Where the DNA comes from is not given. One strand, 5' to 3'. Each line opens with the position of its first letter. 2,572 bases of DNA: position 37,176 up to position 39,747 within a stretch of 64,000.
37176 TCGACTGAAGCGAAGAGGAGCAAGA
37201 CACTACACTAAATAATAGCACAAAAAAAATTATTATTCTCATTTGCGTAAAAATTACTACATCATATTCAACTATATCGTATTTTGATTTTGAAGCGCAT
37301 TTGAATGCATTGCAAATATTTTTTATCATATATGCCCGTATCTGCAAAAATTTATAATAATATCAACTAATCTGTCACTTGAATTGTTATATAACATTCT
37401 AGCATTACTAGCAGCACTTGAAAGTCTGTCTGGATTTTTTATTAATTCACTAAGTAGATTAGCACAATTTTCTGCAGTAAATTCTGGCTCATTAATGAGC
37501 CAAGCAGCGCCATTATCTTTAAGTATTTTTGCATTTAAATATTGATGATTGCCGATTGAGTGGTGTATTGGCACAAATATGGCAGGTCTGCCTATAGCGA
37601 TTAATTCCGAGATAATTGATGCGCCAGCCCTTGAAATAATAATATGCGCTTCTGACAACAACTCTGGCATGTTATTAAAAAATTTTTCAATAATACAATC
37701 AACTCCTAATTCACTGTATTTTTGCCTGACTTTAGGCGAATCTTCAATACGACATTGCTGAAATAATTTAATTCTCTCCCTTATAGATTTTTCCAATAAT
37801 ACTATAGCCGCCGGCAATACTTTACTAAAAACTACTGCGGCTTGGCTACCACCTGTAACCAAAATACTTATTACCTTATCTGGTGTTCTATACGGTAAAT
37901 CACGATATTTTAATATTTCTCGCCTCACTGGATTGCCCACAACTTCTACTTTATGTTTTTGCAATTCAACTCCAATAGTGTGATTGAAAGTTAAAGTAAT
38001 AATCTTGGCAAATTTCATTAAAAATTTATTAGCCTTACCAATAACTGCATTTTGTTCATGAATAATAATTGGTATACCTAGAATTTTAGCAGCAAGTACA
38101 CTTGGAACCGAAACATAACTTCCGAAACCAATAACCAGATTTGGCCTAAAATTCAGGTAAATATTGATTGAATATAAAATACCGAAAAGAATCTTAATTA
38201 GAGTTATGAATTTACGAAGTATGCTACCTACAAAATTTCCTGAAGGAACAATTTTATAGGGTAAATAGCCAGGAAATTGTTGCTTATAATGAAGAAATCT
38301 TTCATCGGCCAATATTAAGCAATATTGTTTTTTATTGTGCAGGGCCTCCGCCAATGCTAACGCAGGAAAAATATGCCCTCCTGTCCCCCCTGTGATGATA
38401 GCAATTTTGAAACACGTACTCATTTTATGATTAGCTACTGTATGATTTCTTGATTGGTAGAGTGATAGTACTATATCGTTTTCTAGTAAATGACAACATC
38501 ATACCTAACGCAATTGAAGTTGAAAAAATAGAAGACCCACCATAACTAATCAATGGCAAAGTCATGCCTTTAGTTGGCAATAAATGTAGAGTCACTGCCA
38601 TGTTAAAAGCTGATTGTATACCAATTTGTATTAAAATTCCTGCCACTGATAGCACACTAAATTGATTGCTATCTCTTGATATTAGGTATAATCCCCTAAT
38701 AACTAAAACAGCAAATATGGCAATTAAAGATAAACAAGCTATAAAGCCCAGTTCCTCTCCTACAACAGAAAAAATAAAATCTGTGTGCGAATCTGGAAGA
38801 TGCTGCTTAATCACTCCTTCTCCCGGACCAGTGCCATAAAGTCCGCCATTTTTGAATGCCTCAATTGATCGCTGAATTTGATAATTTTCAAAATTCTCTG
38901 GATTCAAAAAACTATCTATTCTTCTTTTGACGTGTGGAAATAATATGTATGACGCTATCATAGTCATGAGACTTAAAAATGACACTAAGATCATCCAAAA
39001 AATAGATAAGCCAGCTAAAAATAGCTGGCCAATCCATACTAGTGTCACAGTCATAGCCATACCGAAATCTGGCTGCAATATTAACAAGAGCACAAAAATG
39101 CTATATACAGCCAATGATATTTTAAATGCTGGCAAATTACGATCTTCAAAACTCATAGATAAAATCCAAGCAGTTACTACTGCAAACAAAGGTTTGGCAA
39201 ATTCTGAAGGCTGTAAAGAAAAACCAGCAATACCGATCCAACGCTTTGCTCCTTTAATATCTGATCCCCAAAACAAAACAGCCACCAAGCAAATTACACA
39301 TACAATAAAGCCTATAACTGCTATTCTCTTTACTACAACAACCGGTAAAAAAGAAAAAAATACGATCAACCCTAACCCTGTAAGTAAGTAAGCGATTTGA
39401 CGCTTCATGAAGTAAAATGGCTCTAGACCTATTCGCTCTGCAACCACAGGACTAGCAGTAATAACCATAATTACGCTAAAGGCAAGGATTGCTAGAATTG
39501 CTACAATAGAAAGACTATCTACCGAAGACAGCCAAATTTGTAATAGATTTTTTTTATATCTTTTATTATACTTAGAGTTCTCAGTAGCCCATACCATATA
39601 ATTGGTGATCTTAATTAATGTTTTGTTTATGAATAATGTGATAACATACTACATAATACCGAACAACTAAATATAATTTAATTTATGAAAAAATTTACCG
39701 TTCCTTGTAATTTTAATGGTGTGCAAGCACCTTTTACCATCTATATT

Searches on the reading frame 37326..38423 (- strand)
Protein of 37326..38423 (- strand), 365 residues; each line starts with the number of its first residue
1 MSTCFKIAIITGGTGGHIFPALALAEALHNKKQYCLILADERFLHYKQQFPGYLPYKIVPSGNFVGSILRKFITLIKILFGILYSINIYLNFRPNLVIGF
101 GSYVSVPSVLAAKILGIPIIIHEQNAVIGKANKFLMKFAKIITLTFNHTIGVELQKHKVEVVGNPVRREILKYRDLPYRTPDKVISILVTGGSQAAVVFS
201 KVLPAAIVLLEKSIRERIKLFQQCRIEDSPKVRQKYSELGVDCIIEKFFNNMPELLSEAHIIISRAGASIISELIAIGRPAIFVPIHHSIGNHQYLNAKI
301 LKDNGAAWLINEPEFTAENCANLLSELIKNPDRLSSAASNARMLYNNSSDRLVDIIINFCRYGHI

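Call 54: search_protein_families(library=pfam, proteins=[window:37326-38423:-], max_evalue=0.00001)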
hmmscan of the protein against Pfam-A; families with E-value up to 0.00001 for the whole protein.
window:37326-38423:- (365 aa): 2 families
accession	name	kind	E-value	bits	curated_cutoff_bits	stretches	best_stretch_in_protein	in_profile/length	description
PF04101.22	Glyco_tran_28_C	-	2.1e-34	119.4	22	1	187-341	2-154/166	Glycosyltransferase family 28 C-terminal domain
PF03033.26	Glyco_transf_28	-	5.5e-29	101.4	26.2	1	7-140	1-135/139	Glycosyltransferase family 28 N-terminal domain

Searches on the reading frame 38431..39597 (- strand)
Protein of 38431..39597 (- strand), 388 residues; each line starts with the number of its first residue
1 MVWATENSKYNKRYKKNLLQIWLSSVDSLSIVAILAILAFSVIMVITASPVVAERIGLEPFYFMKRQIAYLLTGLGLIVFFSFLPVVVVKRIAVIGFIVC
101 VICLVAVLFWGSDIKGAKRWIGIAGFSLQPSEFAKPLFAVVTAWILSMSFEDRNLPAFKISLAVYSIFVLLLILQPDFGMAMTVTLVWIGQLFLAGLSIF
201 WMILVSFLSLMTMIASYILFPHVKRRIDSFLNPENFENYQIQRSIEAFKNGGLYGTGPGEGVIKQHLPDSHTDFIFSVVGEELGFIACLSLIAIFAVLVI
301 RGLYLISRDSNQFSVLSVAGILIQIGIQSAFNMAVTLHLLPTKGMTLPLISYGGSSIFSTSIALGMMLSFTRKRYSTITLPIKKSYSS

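Call 54: search_protein_families(library=pfam, proteins=[window:38431-39597:-], max_evalue=0.00001)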
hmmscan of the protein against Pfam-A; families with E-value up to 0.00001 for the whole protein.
window:38431-39597:- (388 aa): 1 family
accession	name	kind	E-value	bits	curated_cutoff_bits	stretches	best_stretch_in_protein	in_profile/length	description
PF01098.24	FTSW_RODA_SPOVE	-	1.3e-81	274.8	26.4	1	31-374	4-354/356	Cell cycle protein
